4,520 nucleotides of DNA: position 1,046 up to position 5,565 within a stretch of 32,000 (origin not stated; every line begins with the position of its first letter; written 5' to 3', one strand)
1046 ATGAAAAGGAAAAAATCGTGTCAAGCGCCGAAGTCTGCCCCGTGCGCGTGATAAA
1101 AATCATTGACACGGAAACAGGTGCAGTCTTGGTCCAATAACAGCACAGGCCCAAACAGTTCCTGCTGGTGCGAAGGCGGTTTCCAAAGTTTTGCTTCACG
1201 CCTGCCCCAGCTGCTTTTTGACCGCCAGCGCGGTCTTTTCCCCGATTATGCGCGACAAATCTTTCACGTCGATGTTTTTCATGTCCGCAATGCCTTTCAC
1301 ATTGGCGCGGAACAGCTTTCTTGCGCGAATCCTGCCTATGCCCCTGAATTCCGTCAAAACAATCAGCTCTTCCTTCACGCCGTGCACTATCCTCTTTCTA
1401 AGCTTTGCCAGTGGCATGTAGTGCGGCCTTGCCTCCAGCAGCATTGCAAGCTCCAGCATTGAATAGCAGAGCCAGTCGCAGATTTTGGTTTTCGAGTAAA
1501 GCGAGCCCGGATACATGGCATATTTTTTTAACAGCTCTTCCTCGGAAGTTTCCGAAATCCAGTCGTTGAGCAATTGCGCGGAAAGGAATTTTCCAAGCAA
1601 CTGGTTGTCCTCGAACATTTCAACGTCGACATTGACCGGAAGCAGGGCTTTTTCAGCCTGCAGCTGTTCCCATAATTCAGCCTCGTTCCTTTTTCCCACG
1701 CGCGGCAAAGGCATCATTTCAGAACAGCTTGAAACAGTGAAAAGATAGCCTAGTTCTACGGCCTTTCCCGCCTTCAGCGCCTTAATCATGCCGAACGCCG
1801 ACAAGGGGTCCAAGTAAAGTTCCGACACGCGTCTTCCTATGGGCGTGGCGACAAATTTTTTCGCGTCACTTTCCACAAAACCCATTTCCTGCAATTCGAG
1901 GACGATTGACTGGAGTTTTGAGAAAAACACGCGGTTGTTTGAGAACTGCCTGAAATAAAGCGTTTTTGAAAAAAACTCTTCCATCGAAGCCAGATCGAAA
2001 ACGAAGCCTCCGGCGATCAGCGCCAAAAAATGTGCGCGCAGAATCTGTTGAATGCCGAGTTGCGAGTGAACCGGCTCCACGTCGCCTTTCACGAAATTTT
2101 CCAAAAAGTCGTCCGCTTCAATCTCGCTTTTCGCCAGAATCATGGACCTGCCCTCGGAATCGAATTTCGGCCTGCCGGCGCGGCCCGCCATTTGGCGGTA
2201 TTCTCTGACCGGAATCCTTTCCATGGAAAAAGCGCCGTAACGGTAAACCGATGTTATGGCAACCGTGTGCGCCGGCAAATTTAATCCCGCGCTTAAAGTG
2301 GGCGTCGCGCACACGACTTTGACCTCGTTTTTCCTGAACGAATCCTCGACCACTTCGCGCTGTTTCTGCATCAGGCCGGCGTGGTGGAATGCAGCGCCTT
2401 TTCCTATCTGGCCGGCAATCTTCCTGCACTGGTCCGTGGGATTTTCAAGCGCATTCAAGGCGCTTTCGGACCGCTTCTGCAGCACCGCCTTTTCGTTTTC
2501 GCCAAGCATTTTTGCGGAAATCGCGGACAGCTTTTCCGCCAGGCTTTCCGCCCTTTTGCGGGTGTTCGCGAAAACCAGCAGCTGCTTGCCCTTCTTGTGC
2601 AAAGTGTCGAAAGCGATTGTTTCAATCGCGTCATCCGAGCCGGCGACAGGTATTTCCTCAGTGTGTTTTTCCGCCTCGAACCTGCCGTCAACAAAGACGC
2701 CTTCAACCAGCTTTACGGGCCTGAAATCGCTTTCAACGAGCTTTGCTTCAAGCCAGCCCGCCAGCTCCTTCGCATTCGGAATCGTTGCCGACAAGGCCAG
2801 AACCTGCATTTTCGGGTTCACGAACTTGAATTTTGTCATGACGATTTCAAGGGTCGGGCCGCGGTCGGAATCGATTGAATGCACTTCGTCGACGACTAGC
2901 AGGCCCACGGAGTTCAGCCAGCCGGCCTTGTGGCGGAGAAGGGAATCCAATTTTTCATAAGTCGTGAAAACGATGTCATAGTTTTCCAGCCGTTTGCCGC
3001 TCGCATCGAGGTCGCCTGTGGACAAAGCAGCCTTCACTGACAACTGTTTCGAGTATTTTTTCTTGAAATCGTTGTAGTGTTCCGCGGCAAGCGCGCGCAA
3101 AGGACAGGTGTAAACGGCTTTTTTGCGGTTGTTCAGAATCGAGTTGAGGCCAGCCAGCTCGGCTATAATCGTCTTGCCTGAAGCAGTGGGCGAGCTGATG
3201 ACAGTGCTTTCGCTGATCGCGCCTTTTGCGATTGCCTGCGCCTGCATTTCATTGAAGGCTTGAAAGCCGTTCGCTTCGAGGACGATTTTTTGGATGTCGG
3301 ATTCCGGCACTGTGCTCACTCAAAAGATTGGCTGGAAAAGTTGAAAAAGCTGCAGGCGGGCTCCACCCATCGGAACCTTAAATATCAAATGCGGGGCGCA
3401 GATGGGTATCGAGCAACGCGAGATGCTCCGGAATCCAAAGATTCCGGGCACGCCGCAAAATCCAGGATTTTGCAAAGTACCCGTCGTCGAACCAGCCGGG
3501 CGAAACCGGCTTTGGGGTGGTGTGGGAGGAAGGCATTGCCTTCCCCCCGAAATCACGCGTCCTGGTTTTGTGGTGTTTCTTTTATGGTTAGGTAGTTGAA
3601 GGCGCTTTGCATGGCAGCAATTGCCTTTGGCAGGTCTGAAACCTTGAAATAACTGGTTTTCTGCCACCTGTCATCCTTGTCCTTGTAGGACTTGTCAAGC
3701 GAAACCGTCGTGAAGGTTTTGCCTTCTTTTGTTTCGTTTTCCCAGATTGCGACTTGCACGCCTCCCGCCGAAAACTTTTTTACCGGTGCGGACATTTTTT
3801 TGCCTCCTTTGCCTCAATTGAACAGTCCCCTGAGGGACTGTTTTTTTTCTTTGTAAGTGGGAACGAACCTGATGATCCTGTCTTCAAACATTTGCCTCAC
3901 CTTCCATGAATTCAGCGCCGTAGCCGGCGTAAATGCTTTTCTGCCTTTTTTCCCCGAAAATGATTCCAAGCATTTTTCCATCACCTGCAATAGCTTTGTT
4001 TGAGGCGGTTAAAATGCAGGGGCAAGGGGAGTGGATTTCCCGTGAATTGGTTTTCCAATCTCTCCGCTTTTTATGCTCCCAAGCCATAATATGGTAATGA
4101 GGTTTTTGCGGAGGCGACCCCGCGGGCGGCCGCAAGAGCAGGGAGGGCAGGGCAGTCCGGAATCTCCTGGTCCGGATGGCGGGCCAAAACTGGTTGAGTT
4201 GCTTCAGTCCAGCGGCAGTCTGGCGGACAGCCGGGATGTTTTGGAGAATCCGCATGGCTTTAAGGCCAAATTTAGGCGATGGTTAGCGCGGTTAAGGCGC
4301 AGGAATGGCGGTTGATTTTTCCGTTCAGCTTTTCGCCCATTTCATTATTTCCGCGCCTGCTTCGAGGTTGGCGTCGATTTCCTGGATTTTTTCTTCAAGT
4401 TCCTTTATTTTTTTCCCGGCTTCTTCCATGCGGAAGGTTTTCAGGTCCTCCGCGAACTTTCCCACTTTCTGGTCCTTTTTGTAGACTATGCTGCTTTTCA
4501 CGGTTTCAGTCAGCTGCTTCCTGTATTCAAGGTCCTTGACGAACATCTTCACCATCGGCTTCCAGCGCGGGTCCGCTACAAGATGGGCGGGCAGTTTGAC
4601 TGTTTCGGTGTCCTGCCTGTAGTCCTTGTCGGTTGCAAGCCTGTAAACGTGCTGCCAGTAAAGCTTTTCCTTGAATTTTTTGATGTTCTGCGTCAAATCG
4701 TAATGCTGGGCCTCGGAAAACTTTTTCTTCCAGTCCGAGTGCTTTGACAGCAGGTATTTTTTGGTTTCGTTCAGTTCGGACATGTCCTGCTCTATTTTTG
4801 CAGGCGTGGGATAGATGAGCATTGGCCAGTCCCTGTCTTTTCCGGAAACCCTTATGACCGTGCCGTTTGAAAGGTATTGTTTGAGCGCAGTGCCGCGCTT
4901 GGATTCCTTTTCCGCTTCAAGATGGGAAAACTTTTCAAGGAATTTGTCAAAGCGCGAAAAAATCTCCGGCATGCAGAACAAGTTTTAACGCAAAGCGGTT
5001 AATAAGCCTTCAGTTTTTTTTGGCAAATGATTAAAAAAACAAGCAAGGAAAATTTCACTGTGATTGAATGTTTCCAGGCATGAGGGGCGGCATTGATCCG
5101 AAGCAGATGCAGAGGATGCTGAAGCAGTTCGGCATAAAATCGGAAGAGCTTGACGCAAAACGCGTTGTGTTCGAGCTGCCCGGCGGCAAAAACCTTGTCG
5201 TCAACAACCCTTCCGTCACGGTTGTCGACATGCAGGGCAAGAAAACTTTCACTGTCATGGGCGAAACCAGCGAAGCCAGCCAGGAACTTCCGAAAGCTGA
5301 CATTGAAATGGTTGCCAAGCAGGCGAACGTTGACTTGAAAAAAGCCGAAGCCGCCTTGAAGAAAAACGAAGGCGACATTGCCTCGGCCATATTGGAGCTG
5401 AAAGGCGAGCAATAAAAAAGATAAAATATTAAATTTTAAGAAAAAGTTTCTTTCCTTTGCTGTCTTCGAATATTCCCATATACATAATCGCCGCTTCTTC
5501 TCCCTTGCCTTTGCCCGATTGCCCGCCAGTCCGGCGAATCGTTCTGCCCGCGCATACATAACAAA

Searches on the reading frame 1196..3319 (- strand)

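Call 10: search_protein_families(library=pfam, proteins=[window:1196-3319:-], max_evalue=0.01)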
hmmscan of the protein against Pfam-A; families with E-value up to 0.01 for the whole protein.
window:1196-3319:- (707 aa): 8 families
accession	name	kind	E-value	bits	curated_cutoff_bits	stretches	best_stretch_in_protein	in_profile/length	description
PF00270.35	DEAD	-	5.8e-35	120.9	26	1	24-185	2-166/167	DEAD/DEAH box helicase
PF21280.2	Helicase_dom4_arc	-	3.4e-23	82.3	27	1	523-647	1-125/125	Archaeal helicase, domain 4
PF00271.37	Helicase_C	-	3.3e-14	53.5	23.5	1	299-384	32-109/110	Helicase conserved C-terminal domain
PF04851.21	ResIII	-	8.8e-12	45.7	22.5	1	23-181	5-163/164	Type III restriction enzyme, res subunit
PF22527.2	DEXQc_Suv3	-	3.9e-06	26.9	27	1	43-154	20-111/154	DEXQ-box helicase domain of Suv3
PF14520.12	HHH_5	-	4.6e-05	24.2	27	1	655-704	4-55/57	Helix-hairpin-helix domain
PF20470.4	HTH_61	-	0.00058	20.6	24.3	1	408-483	17-92/92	Helix-turn-helix domain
PF00176.29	SNF2-rel_dom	-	0.00058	19.5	24.9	1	48-161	29-149/290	SNF2-related domain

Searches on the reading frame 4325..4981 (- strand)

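Call 10: search_protein_families(library=pfam, proteins=[window:4325-4981:-], max_evalue=0.01)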
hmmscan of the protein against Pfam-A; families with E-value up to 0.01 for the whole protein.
window:4325-4981:- (218 aa): 0 families

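Call 79: search_protein_families(library=pfam, proteins=[window:4325-4981:-], max_evalue=0.1)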
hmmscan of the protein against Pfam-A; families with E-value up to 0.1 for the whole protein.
window:4325-4981:- (218 aa): 1 family
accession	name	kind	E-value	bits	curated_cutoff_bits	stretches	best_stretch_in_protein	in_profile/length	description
PF17898.6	GerD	-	0.07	13.5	29.5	1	125-172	44-91/114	Spore germination GerD central core domain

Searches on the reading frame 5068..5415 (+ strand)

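Call 10: search_protein_families(library=pfam, proteins=[window:5068-5415:+], max_evalue=0.01)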
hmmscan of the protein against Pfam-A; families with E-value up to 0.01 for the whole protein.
window:5068-5415:+ (115 aa): 2 families
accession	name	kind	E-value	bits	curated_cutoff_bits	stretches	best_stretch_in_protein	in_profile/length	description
PF01849.23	NAC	-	4.1e-14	52.7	21.3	1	11-69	1-56/57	NAC domain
PF19026.7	UBA_HYPK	-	1.1e-08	34.8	27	1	74-110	3-39/41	HYPK UBA domain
